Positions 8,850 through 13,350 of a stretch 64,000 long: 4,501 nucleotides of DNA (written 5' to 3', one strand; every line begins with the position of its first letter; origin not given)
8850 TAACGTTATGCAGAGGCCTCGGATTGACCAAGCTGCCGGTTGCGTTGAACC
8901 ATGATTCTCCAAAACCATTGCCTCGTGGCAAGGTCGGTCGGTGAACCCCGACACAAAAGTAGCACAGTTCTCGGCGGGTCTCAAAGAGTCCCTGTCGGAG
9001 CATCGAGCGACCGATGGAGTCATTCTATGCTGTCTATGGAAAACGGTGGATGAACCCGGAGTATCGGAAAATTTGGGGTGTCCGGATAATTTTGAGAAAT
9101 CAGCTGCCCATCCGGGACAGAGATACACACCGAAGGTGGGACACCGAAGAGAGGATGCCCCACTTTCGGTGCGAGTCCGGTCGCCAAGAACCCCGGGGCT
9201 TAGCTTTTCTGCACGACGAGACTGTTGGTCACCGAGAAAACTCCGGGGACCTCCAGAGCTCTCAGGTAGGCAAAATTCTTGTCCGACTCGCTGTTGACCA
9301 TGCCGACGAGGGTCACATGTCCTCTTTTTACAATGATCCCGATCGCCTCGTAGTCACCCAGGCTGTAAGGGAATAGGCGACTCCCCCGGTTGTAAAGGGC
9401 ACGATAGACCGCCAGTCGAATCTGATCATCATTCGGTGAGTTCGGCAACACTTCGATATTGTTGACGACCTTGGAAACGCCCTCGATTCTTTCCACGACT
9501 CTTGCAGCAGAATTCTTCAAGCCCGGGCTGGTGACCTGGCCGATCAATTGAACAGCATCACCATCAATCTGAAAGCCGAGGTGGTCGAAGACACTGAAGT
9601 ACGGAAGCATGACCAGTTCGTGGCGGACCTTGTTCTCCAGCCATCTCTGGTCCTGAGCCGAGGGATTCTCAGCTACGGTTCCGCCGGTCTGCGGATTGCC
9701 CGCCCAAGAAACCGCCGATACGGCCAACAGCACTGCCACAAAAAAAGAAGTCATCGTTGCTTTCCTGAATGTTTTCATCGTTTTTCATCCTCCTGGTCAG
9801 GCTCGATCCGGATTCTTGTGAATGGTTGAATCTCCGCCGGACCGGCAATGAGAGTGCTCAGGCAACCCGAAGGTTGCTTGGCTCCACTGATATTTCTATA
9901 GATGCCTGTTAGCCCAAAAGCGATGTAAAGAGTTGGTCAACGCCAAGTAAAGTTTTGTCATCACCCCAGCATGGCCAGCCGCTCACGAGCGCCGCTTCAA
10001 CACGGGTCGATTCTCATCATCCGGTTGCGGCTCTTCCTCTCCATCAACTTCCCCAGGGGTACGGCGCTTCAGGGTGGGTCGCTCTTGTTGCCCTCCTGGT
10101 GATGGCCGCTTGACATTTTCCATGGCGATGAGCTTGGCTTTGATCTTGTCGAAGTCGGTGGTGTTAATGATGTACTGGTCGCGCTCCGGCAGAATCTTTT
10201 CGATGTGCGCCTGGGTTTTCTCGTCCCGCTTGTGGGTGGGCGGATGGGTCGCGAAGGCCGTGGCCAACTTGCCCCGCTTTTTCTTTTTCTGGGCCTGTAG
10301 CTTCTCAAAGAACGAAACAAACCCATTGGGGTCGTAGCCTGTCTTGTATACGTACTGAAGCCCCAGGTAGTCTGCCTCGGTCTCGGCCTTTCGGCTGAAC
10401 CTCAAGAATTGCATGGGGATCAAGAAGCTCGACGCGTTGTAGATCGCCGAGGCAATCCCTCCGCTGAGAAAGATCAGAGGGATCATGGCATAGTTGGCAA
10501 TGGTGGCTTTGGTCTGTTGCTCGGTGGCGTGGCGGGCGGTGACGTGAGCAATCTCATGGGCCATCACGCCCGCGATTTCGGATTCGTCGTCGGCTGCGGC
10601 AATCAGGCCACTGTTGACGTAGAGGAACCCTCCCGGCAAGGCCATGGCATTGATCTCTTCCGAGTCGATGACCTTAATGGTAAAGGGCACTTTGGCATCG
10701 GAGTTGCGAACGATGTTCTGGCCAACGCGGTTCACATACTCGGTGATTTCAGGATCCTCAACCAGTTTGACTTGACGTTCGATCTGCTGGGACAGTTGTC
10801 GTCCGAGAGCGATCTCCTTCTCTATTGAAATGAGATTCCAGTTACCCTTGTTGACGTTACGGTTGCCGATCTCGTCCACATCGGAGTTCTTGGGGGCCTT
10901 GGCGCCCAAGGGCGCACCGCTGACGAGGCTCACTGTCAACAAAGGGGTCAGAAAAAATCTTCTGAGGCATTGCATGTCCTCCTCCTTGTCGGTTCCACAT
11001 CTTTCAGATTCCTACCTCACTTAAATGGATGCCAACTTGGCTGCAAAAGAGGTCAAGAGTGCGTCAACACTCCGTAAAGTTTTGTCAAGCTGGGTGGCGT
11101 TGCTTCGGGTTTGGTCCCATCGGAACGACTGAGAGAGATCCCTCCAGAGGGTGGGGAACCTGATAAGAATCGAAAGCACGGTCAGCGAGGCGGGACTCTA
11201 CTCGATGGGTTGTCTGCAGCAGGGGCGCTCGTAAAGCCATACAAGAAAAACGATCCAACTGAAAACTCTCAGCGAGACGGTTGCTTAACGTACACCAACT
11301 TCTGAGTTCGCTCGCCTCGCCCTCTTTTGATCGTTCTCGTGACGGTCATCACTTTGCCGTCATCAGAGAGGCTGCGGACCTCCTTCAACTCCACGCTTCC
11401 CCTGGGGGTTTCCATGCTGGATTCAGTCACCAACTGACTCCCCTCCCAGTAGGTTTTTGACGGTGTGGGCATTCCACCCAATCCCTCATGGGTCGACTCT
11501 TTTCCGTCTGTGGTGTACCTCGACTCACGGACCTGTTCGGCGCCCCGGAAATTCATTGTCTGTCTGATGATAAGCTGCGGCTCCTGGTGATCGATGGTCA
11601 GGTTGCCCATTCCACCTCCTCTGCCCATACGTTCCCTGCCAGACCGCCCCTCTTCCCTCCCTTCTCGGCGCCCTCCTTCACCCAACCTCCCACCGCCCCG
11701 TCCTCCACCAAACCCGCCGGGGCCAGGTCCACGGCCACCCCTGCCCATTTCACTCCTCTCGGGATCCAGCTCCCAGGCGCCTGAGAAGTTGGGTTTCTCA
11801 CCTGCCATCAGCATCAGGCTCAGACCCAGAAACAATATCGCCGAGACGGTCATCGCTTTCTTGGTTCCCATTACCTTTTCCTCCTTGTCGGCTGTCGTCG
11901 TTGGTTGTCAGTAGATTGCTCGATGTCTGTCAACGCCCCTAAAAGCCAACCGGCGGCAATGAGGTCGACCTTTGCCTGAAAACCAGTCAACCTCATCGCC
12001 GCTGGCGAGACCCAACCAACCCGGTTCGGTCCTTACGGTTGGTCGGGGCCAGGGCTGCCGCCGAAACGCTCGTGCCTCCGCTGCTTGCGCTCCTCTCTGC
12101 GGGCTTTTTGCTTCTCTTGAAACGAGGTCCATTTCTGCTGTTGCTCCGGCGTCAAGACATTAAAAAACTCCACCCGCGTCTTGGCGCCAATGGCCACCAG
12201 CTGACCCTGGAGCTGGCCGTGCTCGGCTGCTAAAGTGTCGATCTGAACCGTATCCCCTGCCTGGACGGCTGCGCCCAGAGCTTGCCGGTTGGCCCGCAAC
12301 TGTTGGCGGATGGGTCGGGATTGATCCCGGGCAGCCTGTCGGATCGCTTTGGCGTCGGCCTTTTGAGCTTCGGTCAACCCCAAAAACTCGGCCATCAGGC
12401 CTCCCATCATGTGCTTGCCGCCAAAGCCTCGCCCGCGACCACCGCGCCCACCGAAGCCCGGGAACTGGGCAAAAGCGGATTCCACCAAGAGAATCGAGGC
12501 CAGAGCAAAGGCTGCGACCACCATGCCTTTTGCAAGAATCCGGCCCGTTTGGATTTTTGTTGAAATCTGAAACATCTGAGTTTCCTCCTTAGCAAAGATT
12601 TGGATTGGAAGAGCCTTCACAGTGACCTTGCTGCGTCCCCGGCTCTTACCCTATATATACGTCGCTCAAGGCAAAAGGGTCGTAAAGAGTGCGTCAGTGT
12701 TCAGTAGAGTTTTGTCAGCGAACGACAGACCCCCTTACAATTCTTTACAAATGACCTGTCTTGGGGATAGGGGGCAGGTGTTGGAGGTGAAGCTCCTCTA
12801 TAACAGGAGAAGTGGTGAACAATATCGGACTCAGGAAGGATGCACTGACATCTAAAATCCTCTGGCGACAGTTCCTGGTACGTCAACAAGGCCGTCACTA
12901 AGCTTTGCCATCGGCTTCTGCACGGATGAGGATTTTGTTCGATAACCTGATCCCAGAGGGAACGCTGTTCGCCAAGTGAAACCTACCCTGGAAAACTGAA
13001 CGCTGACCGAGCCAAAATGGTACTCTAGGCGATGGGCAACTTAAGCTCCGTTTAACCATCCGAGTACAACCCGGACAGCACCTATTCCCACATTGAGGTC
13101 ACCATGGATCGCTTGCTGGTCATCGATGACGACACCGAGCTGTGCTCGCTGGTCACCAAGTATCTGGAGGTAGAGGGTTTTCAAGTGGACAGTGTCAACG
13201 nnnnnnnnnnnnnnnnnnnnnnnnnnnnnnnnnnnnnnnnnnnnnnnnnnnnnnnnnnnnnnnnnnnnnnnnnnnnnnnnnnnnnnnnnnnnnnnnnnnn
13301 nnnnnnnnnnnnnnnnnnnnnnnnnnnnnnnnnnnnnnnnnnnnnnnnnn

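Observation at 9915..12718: Two readings of the element: CpxR-type direct-repeat box or ECF-sigma promoter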

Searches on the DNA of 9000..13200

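Call 55: search_rna_families(source=window, start=9000, end=13200, threshold=evalue, max_evalue=1)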
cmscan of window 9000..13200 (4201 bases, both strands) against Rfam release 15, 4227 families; matches with E-value up to 1: 0.
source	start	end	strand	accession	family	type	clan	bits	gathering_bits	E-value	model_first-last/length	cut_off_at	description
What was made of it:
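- Tried and rejected: None found at E <= 1 (call 55).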
